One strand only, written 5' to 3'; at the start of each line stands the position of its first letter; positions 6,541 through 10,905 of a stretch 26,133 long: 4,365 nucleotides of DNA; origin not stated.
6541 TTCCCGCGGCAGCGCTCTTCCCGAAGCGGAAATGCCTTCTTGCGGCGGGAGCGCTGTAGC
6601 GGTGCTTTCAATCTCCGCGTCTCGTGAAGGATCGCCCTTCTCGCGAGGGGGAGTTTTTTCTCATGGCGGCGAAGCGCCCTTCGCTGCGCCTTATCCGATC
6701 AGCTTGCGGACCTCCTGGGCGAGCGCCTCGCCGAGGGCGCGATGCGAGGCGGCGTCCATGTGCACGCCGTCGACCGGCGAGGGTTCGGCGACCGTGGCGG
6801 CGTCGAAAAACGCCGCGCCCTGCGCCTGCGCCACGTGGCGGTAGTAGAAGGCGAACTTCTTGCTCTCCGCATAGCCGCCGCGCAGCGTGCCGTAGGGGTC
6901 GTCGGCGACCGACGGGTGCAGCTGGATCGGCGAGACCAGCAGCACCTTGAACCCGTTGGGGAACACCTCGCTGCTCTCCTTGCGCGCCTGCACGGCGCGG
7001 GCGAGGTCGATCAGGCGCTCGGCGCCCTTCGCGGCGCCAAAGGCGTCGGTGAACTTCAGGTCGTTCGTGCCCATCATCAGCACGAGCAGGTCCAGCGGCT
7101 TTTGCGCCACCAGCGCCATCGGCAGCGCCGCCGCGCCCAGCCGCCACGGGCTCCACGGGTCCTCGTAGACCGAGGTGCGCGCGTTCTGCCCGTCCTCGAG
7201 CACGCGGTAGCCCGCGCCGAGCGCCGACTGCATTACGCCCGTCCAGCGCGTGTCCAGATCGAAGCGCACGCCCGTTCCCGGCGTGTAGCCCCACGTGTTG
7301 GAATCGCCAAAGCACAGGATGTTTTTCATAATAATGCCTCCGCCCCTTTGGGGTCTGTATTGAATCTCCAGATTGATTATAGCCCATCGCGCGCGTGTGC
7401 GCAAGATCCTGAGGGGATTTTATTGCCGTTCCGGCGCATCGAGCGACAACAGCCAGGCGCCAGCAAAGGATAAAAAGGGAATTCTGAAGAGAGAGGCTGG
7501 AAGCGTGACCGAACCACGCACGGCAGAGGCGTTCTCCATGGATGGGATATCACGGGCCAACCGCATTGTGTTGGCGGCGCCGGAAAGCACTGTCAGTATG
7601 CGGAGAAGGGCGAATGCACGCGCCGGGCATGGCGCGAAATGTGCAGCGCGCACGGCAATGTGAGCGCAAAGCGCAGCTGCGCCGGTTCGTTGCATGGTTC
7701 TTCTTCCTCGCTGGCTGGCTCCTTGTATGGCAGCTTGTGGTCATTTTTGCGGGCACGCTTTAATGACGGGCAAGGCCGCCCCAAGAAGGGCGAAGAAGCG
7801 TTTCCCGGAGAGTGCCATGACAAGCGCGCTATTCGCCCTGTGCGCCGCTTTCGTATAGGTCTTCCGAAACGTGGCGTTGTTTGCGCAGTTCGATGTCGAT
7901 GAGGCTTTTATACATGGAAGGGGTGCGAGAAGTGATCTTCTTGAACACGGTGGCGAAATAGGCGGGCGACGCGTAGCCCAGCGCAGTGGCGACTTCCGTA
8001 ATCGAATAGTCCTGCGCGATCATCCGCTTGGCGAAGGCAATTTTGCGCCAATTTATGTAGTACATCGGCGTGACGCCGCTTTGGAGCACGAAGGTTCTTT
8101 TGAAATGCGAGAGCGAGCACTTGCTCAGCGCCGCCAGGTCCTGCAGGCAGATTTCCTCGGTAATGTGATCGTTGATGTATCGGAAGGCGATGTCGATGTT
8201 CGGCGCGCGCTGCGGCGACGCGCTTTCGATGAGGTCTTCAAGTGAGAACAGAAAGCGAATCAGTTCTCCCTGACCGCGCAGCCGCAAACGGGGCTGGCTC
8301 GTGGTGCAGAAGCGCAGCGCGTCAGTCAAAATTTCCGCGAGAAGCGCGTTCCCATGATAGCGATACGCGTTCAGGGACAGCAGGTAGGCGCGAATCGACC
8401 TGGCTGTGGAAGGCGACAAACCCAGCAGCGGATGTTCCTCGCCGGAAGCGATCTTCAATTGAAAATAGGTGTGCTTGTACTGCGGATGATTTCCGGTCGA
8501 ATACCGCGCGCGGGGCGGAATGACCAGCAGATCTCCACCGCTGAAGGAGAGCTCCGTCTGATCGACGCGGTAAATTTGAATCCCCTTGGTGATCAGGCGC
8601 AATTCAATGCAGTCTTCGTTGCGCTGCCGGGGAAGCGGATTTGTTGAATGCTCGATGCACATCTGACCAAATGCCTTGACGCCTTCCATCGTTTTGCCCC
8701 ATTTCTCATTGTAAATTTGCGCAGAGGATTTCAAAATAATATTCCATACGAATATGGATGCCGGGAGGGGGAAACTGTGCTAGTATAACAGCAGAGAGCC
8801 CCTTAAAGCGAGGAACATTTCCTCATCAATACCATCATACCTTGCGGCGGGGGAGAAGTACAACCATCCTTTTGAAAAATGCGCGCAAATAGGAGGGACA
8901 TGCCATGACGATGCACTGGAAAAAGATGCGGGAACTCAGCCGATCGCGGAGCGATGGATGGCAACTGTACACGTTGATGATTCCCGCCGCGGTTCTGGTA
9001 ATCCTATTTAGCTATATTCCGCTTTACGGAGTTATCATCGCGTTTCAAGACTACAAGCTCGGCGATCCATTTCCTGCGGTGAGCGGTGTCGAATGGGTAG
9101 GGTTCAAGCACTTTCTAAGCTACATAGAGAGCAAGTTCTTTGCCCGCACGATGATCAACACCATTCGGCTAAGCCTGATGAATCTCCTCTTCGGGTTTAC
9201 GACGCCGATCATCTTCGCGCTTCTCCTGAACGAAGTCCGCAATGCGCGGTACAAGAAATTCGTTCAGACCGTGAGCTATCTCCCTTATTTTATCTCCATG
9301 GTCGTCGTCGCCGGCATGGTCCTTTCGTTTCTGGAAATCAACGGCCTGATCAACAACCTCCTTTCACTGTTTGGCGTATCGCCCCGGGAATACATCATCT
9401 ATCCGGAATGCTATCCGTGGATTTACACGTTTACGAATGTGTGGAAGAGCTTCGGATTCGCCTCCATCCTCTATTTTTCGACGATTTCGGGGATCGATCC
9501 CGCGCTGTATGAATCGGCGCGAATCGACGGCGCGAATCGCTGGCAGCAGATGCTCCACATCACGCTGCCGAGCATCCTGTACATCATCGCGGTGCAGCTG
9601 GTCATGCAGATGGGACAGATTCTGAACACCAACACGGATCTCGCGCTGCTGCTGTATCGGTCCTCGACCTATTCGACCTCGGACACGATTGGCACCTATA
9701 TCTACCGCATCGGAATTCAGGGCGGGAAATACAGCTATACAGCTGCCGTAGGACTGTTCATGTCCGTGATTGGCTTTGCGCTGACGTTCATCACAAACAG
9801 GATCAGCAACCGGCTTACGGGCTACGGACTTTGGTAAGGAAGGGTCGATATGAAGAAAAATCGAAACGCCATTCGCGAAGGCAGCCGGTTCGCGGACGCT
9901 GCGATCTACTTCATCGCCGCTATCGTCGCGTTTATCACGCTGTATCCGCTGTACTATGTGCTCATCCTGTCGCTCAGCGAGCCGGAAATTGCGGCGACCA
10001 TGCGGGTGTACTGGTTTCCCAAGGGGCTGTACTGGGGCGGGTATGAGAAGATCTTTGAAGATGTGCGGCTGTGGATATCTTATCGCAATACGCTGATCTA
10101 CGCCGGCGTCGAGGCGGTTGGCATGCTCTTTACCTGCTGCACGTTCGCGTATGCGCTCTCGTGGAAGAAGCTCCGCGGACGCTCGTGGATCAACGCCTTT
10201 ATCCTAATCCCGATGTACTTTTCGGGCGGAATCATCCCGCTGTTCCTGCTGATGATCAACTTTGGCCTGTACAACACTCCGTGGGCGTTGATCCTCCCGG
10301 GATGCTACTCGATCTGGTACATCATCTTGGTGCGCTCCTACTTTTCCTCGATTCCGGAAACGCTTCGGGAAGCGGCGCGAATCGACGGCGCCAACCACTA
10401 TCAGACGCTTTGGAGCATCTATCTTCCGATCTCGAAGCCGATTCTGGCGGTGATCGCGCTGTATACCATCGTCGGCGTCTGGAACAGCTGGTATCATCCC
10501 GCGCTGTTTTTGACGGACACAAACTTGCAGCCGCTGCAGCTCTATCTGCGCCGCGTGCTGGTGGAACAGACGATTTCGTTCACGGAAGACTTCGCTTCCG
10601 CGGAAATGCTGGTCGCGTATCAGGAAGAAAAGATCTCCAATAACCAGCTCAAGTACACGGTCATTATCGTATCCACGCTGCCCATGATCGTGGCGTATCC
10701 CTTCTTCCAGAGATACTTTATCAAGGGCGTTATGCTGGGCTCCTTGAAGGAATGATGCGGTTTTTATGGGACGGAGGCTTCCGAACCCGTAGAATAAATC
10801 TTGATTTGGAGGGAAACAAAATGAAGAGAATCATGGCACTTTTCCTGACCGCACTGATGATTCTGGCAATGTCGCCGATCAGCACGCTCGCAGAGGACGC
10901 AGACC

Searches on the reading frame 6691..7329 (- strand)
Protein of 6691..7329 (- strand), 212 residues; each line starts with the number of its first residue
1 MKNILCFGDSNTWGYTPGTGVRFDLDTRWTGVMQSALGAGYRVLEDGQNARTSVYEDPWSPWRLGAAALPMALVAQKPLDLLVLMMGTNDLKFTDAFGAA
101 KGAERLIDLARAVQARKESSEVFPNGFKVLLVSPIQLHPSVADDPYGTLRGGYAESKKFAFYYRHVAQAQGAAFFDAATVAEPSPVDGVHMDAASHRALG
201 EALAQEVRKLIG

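Call 38: search_protein_families(library=pfam, proteins=[window:6691-7329:-], max_evalue=0.00001)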
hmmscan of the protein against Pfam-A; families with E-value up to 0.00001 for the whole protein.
window:6691-7329:- (212 aa): 2 families
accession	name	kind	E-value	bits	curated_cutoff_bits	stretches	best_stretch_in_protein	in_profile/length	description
PF13472.12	Lipase_GDSL_2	-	2.9e-16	60.9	32.9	1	6-198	1-178/178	GDSL-like Lipase/Acylhydrolase family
PF00657.28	Lipase_GDSL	-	1.4e-09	38.9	23.6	1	4-203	1-208/208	GDSL-like Lipase/Acylhydrolase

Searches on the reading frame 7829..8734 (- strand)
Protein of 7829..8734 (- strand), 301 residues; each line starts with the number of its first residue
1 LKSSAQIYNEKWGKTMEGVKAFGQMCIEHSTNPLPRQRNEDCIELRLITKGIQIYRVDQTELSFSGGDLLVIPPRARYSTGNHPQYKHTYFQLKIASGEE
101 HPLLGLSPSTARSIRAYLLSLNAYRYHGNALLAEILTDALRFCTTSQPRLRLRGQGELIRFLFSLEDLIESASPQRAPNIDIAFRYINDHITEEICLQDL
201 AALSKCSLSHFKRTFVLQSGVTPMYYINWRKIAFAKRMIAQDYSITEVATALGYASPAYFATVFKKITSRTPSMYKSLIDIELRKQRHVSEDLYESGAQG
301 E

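Call 38: search_protein_families(library=pfam, proteins=[window:7829-8734:-], max_evalue=0.00001)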
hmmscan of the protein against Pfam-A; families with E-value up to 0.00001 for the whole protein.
window:7829-8734:- (301 aa): 2 families
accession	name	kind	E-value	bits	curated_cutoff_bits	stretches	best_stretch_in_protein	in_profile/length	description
PF12833.13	HTH_18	-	1.3e-17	64.3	33.6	1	200-276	1-78/80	Helix-turn-helix domain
PF00165.29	HTH_AraC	-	1e-15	57.8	26.6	1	240-273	6-38/42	Bacterial regulatory helix-turn-helix proteins, AraC family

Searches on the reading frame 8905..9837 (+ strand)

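Call 38: search_protein_families(library=pfam, proteins=[window:8905-9837:+], max_evalue=0.00001)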
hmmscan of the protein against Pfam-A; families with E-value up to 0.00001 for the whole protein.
window:8905-9837:+ (310 aa): 1 family
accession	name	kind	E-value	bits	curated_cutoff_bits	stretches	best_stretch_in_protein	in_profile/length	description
PF00528.27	BPD_transp_1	-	1.8e-14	54.3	26.4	1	102-304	2-182/184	Binding-protein-dependent transport system inner membrane component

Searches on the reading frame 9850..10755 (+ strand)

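Call 38: search_protein_families(library=pfam, proteins=[window:9850-10755:+], max_evalue=0.00001)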
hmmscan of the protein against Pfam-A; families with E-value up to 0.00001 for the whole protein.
window:9850-10755:+ (301 aa): 1 family
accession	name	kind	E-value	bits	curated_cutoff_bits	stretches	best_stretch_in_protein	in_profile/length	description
PF00528.27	BPD_transp_1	-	1.3e-14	54.8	26.4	1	104-294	14-182/184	Binding-protein-dependent transport system inner membrane component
